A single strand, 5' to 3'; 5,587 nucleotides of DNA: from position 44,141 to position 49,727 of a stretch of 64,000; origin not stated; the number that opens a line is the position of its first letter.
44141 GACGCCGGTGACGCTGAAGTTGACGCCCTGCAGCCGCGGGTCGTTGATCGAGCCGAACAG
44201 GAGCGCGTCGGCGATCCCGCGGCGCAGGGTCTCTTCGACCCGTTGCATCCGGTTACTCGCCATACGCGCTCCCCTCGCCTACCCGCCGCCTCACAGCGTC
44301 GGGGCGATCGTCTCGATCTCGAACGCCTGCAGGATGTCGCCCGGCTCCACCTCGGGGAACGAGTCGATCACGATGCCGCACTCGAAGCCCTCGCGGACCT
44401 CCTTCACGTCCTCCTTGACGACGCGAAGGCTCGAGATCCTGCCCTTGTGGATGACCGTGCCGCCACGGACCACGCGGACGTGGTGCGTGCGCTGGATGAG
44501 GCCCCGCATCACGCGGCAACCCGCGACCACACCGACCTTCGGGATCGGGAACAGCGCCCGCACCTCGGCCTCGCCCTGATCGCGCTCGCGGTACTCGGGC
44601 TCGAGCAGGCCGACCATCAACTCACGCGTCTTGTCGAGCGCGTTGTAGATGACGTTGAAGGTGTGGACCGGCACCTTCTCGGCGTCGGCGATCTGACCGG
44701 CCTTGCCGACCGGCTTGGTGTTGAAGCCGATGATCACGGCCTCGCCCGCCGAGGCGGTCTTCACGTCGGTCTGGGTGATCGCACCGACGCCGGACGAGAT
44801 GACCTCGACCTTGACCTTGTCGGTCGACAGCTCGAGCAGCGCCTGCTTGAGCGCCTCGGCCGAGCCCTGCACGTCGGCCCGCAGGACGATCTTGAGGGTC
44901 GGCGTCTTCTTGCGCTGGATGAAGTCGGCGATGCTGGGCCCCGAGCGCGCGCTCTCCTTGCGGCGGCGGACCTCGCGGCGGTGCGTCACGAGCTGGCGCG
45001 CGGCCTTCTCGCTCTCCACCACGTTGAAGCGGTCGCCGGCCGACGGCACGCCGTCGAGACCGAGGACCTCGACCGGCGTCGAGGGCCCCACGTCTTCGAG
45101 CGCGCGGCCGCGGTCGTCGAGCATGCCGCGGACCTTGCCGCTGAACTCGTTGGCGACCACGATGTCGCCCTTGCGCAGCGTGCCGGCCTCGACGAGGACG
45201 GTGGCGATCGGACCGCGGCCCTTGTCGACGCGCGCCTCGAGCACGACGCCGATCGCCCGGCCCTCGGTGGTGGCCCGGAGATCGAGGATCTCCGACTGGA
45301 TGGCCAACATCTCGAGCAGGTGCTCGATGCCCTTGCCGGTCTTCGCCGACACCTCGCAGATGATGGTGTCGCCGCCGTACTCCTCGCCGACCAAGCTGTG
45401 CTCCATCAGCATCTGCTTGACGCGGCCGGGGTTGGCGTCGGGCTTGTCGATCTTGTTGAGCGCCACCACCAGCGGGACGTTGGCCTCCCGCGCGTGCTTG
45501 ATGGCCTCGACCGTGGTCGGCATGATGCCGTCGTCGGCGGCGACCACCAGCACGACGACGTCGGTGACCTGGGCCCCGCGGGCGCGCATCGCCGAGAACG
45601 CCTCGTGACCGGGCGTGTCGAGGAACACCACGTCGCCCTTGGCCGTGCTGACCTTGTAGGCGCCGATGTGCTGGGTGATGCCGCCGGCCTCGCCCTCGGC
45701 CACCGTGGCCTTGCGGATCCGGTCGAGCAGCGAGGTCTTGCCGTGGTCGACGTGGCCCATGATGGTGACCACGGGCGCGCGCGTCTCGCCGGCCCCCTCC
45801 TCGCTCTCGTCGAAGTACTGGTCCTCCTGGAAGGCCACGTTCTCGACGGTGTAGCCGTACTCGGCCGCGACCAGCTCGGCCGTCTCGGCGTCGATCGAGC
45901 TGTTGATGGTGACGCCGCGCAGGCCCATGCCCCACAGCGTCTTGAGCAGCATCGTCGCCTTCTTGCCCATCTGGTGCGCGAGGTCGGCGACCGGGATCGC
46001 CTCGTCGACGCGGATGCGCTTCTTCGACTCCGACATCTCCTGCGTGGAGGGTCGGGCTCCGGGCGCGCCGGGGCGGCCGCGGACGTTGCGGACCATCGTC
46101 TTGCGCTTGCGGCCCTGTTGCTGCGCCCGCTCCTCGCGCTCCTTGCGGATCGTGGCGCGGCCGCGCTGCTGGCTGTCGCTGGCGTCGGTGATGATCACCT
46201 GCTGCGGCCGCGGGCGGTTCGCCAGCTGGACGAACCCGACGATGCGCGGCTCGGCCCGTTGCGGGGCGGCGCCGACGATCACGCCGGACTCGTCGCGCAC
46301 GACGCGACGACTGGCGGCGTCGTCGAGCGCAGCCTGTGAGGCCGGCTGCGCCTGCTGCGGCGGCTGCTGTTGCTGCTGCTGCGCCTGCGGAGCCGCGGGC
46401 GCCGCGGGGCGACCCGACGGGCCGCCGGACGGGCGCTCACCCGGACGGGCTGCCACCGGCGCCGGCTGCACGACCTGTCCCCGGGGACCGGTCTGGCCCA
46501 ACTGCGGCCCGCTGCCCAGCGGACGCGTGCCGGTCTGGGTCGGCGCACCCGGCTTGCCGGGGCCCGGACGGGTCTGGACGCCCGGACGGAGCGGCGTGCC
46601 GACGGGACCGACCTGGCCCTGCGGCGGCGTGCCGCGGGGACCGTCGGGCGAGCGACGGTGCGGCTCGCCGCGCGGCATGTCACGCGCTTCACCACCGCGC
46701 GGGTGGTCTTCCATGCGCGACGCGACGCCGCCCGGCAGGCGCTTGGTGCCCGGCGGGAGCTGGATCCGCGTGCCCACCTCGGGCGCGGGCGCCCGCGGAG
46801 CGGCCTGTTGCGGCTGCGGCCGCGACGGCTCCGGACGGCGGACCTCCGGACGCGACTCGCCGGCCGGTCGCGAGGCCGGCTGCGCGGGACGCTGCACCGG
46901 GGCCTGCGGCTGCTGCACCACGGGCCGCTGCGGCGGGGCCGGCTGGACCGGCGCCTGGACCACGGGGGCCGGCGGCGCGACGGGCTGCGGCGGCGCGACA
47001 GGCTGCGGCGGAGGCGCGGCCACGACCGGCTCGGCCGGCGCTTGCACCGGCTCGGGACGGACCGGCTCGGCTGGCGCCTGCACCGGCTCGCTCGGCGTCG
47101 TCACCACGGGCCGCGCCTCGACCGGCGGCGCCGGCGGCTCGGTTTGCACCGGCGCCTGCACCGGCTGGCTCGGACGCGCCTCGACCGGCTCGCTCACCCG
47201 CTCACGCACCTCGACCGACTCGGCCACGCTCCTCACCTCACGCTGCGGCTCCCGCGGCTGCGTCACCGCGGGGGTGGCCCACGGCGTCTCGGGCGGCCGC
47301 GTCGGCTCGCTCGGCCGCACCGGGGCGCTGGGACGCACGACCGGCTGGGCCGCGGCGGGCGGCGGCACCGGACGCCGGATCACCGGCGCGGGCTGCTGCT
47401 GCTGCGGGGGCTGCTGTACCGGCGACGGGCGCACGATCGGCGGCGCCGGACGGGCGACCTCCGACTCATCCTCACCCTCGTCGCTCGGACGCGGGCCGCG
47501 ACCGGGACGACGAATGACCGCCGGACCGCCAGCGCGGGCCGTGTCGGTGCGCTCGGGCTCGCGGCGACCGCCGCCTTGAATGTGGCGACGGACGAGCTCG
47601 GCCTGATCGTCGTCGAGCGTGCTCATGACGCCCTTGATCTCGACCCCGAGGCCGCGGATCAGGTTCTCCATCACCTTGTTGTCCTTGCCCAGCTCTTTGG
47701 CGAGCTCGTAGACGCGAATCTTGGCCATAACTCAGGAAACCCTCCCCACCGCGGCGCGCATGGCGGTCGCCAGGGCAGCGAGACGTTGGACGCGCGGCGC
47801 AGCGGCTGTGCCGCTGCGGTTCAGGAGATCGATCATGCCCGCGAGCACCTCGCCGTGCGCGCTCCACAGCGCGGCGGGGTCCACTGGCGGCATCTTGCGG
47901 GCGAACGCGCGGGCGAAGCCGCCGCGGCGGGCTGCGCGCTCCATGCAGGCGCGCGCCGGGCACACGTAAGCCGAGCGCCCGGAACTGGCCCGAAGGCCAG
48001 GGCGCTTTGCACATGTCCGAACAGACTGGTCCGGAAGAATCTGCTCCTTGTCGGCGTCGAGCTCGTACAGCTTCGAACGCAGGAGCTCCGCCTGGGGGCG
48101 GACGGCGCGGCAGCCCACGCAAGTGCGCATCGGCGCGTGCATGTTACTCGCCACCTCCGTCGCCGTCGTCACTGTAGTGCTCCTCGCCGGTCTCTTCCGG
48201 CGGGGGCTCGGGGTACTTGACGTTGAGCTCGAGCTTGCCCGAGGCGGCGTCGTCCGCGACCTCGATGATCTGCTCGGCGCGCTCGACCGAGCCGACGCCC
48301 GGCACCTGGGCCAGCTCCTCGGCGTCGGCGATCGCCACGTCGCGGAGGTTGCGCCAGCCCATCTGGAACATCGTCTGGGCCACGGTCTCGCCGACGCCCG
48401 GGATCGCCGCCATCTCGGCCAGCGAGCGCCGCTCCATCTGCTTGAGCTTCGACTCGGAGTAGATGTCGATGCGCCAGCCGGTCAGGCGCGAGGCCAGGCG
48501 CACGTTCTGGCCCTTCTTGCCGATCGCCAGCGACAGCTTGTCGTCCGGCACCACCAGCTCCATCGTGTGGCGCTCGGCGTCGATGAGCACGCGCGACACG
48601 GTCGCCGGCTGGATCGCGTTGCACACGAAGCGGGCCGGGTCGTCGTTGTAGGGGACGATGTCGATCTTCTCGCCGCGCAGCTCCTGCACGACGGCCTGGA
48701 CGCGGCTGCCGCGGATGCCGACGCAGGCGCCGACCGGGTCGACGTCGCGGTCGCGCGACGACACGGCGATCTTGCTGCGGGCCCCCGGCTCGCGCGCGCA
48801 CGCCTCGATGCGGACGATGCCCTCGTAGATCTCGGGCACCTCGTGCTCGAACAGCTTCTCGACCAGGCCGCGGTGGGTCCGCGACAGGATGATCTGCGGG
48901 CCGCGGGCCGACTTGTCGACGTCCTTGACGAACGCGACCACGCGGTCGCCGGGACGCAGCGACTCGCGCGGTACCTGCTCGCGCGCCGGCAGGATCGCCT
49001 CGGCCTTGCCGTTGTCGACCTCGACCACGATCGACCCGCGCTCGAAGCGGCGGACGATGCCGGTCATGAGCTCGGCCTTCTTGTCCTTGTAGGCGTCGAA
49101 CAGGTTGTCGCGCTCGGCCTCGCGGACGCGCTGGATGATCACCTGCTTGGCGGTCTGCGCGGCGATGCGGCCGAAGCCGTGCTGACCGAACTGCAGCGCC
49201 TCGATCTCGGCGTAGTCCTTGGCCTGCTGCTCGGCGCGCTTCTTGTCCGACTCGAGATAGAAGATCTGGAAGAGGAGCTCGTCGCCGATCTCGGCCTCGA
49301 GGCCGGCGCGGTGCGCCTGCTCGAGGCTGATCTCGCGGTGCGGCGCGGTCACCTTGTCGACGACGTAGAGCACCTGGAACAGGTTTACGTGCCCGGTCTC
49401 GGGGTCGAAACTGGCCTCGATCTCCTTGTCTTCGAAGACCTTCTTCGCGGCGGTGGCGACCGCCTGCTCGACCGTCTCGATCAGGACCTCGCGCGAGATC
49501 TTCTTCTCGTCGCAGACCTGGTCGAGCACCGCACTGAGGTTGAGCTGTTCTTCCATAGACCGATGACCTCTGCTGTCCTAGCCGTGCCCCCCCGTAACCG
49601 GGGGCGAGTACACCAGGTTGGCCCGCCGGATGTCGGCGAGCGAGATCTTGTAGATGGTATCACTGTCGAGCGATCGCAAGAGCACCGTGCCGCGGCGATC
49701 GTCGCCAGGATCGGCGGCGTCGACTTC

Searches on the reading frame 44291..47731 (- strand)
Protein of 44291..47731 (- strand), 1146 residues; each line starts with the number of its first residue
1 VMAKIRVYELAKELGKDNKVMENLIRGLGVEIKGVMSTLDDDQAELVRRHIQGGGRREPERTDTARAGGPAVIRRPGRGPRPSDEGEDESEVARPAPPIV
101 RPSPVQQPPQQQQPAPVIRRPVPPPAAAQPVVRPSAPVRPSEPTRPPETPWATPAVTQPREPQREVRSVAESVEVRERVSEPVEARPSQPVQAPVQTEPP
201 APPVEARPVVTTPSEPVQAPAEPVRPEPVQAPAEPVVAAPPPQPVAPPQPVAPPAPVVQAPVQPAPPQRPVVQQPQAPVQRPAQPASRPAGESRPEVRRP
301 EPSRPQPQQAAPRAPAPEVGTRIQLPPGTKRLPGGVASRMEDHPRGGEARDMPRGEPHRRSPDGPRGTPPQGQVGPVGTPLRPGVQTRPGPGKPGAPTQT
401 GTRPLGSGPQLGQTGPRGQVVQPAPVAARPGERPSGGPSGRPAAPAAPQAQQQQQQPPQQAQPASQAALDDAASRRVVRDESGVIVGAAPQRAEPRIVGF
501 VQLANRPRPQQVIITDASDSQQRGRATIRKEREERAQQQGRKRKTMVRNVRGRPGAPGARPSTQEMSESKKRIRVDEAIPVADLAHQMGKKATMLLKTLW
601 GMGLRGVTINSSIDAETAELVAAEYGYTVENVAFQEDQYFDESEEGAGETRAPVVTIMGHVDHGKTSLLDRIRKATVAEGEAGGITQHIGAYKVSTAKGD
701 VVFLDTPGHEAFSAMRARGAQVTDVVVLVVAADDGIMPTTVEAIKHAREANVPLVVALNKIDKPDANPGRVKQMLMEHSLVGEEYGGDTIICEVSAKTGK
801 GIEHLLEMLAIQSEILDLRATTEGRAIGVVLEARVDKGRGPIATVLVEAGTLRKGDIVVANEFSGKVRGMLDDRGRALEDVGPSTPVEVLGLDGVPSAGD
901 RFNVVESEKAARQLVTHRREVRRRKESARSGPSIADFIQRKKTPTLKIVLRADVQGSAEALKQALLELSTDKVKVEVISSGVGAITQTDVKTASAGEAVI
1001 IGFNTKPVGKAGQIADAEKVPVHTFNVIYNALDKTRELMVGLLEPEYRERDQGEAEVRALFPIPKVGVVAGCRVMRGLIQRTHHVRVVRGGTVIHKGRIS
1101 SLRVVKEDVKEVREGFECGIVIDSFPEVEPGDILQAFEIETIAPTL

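Call 45: search_protein_families(library=pfam, proteins=[window:44291-47731:-], max_evalue=0.00001)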
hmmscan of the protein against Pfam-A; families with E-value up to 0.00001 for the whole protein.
window:44291-47731:- (1146 aa): 6 families
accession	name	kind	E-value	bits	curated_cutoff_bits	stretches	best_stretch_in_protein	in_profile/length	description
PF00009.33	GTP_EFTU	-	5.1e-37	127.7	26.5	1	654-809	5-182/188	Elongation factor Tu GTP binding domain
PF11987.13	IF-2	-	5.4e-33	113.8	27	1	928-1035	9-116/117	Translation-initiation factor 2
PF22042.2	EF-G_D2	-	3.7e-26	91.5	27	1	826-905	2-84/84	Elongation factor G domain 2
PF04760.21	IF2_N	-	2.3e-25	88.6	25.3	2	2-52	1-51/53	Translation initiation factor IF-2, N-terminal region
PF03144.31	GTP_EFTU_D2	-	7.4e-11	42.8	30.3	1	1067-1133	1-71/73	Elongation factor Tu domain 2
PF01926.29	MMR_HSR1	-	9.5e-11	42.3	21.9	1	655-760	2-113/113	50S ribosome-binding GTPase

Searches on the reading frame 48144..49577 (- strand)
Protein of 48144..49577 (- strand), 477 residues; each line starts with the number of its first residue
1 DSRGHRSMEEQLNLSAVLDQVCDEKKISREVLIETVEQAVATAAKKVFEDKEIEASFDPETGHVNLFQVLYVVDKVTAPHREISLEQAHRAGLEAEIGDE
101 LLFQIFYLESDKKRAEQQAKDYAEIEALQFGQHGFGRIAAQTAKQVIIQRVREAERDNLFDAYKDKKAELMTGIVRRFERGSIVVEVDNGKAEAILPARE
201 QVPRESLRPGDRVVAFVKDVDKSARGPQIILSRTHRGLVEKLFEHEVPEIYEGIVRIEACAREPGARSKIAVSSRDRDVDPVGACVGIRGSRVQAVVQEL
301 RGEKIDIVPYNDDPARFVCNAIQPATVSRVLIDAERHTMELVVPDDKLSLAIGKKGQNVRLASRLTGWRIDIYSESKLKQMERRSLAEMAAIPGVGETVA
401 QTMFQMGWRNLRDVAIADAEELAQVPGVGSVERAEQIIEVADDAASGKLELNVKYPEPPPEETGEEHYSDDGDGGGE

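Call 45: search_protein_families(library=pfam, proteins=[window:48144-49577:-], max_evalue=0.00001)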
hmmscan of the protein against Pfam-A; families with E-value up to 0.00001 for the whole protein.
window:48144-49577:- (477 aa): 4 families
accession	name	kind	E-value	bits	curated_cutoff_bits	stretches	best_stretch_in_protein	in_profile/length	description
PF13184.12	KH_5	-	7.2e-30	103.4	27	1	264-331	1-68/69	NusA-like KH domain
PF08529.16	NusA_N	-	1e-29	103.6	23.8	2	14-121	2-107/119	NusA N-terminal domain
PF14520.12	HHH_5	-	2.7e-08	34.6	27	1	388-442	3-56/57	Helix-hairpin-helix domain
PF00633.29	HHH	-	1.6e-06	28.1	24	0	384-401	8-25/30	Helix-hairpin-helix motif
